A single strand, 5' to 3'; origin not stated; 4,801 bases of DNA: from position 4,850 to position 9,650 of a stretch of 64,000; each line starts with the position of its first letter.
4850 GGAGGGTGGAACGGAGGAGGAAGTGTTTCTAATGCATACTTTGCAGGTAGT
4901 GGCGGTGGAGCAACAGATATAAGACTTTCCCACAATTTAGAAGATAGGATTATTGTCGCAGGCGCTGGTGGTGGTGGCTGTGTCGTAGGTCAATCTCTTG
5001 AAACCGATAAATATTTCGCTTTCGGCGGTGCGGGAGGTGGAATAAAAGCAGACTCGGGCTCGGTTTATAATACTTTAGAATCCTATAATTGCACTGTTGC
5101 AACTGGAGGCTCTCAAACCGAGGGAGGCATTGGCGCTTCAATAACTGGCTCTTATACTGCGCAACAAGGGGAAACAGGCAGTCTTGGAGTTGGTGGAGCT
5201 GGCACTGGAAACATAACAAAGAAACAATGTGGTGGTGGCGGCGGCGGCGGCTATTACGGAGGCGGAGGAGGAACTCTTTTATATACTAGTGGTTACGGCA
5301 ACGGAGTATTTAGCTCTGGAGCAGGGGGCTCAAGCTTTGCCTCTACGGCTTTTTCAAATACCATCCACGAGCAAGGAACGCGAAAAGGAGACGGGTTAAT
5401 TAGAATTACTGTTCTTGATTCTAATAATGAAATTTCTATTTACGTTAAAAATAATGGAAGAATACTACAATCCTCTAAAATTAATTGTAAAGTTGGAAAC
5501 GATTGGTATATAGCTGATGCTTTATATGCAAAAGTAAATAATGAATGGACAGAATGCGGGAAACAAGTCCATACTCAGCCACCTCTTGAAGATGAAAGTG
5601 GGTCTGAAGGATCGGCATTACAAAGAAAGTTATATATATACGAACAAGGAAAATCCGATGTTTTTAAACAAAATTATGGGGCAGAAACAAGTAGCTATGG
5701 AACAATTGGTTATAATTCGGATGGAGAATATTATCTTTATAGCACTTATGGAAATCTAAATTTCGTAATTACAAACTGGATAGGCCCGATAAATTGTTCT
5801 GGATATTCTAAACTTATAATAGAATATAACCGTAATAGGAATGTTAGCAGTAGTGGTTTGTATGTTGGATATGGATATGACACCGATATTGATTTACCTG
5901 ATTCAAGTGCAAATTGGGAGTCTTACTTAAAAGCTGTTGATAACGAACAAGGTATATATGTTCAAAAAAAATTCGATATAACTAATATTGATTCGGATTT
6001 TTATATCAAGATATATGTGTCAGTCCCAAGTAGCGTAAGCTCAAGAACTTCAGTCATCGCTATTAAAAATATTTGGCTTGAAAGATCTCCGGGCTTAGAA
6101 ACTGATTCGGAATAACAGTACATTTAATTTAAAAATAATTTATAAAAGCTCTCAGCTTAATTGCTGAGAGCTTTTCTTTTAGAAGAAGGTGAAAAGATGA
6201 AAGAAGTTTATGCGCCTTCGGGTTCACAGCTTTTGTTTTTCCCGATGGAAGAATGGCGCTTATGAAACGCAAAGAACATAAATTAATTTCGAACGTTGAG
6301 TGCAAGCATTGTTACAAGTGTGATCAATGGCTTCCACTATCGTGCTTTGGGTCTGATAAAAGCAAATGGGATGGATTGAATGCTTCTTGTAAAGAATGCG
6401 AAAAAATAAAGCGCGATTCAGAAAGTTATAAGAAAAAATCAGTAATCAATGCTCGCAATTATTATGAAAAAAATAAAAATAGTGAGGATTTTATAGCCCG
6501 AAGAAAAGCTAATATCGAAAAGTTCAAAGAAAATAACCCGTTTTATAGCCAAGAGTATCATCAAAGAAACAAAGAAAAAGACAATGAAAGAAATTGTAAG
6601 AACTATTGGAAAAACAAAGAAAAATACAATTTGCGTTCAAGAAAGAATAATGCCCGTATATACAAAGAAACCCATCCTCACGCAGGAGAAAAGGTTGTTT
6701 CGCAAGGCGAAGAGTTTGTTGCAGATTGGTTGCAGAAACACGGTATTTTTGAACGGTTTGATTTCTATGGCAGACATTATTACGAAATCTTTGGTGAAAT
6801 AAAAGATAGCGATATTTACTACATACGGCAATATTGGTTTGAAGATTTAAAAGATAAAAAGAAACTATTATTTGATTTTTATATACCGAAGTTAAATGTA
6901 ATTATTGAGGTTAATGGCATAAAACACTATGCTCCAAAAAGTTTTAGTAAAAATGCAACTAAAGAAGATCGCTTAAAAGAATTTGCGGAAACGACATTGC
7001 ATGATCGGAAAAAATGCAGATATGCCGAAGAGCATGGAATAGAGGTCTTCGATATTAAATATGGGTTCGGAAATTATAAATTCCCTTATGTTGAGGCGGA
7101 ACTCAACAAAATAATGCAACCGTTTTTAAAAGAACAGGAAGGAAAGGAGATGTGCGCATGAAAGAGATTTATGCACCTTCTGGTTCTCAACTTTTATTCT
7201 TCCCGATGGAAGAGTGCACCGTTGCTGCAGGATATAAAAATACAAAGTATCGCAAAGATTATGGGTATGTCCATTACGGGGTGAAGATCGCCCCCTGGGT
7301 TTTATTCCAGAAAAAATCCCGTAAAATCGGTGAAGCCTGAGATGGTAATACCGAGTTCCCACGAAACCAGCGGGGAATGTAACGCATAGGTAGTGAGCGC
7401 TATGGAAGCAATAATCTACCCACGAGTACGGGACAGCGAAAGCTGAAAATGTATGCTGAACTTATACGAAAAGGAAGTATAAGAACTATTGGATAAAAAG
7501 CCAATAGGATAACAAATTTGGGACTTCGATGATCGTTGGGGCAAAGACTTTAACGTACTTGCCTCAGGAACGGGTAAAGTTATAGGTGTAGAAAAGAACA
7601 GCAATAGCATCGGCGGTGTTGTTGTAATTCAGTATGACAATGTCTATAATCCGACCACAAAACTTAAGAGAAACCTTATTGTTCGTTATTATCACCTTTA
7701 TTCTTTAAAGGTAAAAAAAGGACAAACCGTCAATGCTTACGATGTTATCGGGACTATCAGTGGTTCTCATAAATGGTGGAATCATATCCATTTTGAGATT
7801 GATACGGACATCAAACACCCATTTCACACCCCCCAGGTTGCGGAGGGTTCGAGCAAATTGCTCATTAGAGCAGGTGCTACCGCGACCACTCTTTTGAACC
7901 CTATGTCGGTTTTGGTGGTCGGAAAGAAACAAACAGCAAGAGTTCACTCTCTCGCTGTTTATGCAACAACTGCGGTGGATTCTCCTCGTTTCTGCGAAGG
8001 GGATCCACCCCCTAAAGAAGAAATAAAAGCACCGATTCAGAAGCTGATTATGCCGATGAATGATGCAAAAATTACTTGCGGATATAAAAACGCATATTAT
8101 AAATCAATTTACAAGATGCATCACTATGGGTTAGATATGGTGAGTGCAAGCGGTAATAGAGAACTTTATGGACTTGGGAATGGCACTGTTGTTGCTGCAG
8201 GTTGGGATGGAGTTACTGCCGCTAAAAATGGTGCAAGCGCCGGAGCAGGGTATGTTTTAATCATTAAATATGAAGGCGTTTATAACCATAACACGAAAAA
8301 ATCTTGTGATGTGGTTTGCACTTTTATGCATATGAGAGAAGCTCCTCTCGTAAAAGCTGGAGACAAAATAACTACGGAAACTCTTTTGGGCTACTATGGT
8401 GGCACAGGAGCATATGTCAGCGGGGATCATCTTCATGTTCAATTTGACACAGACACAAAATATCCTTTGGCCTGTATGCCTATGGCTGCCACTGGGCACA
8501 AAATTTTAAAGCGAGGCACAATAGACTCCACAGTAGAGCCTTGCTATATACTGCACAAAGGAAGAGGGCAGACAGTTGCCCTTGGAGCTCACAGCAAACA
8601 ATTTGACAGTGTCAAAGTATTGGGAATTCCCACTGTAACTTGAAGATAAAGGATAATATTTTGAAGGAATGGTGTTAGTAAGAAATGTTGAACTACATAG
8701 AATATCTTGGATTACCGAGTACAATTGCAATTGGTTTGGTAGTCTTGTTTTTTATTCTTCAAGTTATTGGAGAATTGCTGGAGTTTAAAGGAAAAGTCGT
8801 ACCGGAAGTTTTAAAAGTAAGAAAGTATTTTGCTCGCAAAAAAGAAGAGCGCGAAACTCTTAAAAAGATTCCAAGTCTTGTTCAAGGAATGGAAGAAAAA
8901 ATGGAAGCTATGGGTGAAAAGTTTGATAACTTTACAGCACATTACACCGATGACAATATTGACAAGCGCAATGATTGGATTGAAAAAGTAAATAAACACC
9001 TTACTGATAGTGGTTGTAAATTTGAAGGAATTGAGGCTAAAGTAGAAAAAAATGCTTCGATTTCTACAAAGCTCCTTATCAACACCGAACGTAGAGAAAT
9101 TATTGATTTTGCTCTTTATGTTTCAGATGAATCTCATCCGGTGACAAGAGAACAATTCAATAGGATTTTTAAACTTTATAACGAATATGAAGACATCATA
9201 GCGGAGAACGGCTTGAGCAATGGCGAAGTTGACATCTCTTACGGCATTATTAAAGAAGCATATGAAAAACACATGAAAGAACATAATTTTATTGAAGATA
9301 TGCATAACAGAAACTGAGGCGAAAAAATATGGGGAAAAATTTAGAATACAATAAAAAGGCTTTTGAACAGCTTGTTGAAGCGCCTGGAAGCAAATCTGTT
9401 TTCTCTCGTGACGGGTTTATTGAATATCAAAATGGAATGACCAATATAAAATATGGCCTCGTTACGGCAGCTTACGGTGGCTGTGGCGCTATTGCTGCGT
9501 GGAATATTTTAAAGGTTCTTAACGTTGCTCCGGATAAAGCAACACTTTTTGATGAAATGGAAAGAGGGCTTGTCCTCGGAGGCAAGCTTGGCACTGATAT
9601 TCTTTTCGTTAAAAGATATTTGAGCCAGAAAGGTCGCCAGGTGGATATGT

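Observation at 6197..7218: Homing-endonuclease-like gene inserted with a ~60-bp target duplication of the M23 gene start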

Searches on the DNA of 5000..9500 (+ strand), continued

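Call 52: get_annotated_region(hit=H21, flank=1500)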
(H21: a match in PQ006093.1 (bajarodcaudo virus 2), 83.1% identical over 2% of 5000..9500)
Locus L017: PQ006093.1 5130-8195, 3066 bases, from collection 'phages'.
description: Bajarodcaudo virus 2 isolate BGG_06_2, complete genome.
organism: bajarodcaudo virus 2 (NCBI taxid 3342781)
taxonomy: Viruses; Duplodnaviria; Heunggongvirae; Uroviricota; Caudoviricetes
host: -; source: Neotoma bryanti feces; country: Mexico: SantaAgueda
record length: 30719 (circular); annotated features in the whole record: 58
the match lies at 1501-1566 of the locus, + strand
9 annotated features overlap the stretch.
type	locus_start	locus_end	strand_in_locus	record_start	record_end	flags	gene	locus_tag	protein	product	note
CDS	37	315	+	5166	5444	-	-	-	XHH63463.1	hypothetical protein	-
CDS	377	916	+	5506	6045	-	-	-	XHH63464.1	hypothetical protein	-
CDS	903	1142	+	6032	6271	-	-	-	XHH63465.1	hypothetical protein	-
CDS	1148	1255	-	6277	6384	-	-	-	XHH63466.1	hypothetical protein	-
CDS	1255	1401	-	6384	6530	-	-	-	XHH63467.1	hypothetical protein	-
CDS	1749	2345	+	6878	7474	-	-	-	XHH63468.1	hypothetical protein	-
CDS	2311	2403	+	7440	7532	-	-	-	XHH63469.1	hypothetical protein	-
CDS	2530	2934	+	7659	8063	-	-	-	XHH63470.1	hypothetical protein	-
CDS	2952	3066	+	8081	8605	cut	-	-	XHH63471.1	hypothetical protein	-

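Call 53: get_annotated_region(hit=H23, flank=1500)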
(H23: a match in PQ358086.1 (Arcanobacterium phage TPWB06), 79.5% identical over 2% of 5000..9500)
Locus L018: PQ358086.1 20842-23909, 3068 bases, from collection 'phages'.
description: Arcanobacterium phage TPWB06, complete genome.
organism: Arcanobacterium phage TPWB06 (NCBI taxid 3388604)
taxonomy: Viruses
host: Arcanobacterium sp.; source: Tabanus par; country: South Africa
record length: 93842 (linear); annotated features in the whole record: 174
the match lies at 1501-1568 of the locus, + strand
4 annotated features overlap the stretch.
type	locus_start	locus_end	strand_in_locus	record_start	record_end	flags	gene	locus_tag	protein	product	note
CDS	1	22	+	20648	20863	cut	-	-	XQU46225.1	hypothetical protein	-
CDS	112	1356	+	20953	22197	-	-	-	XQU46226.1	hypothetical protein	-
CDS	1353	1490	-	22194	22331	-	-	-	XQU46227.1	hypothetical protein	-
CDS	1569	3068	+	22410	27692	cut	-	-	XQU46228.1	tail length tape measure protein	-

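Call 54: get_annotated_region(hit=H26, flank=1500)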
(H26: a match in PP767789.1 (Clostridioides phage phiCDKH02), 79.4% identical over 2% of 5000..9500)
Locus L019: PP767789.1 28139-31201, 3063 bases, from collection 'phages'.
description: Clostridioides phage phiCDKH02, complete genome.
organism: Clostridioides phage phiCDKH02 (NCBI taxid 3145026)
taxonomy: Viruses
host: Clostridioides difficile CD500-12; source: clinical sample; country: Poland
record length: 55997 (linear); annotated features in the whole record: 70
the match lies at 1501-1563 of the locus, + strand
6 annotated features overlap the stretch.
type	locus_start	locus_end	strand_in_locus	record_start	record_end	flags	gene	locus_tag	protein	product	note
CDS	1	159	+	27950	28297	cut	-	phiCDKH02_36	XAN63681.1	hypothetical protein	-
CDS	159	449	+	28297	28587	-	-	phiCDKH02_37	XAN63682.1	hypothetical protein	HK97 gp10 family phage protein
CDS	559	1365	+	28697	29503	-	-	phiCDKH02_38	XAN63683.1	hypothetical protein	QQS_0957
CDS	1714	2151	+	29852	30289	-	-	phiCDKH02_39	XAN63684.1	DUF6838 family protein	-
CDS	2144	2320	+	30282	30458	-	-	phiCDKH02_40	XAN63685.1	hypothetical protein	-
CDS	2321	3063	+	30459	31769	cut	-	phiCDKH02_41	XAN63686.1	tail sheath family protein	-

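Call 55: get_annotated_region(hit=H2, flank=1500)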
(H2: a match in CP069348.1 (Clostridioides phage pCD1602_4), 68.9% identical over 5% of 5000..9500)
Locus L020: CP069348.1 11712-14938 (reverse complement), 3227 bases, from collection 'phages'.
description: Clostridioides phage pCD1602_4, complete sequence.
organism: Clostridioides phage pCD1602_4 (NCBI taxid 2801346)
taxonomy: Viruses; Duplodnaviria; Heunggongvirae; Uroviricota; Caudoviricetes
host: -; source: water; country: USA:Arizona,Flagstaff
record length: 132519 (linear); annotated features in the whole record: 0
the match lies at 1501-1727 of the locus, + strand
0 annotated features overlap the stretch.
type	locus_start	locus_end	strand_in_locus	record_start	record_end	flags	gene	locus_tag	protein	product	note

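Call 56: get_annotated_region(hit=H19, flank=1500)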
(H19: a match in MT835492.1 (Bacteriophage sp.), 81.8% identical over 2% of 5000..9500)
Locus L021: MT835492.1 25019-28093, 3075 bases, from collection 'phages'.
description: UNVERIFIED: Bacteriophage sp. clone scaffold_35 genomic sequence.
organism: Bacteriophage sp. (NCBI taxid 38018)
taxonomy: Viruses
host: -; source: human fecal samples; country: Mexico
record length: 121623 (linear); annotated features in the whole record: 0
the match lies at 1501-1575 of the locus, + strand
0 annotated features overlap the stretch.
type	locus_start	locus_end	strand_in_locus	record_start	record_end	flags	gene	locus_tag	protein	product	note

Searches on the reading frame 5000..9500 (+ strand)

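Call 81: search_protein_families(library=pfam, proteins=[L001:1505-1714:+, L001:1708-2343:+, L004:2110-2451:+, L004:3546-4478:+, L003:1628-2371:+], max_evalue=0.01)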
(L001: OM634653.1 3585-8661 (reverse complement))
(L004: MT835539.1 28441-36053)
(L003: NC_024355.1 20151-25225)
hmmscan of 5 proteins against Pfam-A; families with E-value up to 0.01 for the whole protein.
L001:1505-1714:+ (69 aa): 5 families
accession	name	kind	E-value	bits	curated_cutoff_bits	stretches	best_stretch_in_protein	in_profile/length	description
PF13411.12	MerR_1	-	0.00022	21.7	21.6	1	16-54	1-40/69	MerR HTH family regulatory protein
PF05225.22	HTH_psq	-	0.0015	18.6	20.4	1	15-39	15-40/45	helix-turn-helix, Psq domain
PF13551.12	HTH_29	-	0.0023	18.4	28.1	1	15-40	11-40/64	Winged helix-turn helix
PF13384.12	HTH_23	-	0.0032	17.7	24.6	1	15-37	17-39/50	Homeodomain-like domain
PF15978.11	TnsD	-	0.0061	16.1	32.4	1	3-50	191-234/355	Tn7-like transposition protein D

L001:1708-2343:+ (211 aa): 2 families
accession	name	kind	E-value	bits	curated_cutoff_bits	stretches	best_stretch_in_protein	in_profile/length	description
PF14528.11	LAGLIDADG_3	-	2.3e-07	31.4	22.5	1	104-131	2-26/82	LAGLIDADG-like domain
PF00961.24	LAGLIDADG_1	-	3.9e-07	31.3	23.1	1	2-81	2-80/102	LAGLIDADG endonuclease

L004:2110-2451:+ (113 aa): 1 family
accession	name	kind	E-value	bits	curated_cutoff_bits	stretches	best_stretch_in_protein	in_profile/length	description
PF14528.11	LAGLIDADG_3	-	0.0013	19.4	22.5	1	39-70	4-35/82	LAGLIDADG-like domain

L004:3546-4478:+ (310 aa): 2 families
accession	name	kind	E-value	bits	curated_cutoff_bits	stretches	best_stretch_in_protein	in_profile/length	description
PF14528.11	LAGLIDADG_3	-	1.9e-06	28.5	22.5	0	175-255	3-80/82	LAGLIDADG-like domain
PF00961.24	LAGLIDADG_1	-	9.3e-05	23.7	23.1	1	180-275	2-99/102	LAGLIDADG endonuclease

L003:1628-2371:+ (247 aa): 6 families
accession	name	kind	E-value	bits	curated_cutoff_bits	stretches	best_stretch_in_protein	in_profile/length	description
PF21817.3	CapR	-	5.4e-07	30.1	24.2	1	34-77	13-67/67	CapR homology domain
PF01844.29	HNH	-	2.5e-06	28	21.4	1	185-227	1-45/47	HNH endonuclease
PF13391.12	HNH_2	-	1.8e-05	24.9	21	1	193-228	11-60/66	HNH endonuclease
PF14311.12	DUF4379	-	0.00011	22.8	24.5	0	35-78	12-55/56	Probable Treble clef zinc finger domain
PF18912.6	DZR_2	-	0.00043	20.5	27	0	115-143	21-47/56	Double zinc ribbon domain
PF01641.26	SelR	-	0.0097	16.3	24.9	0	32-101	12-81/116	SelR domain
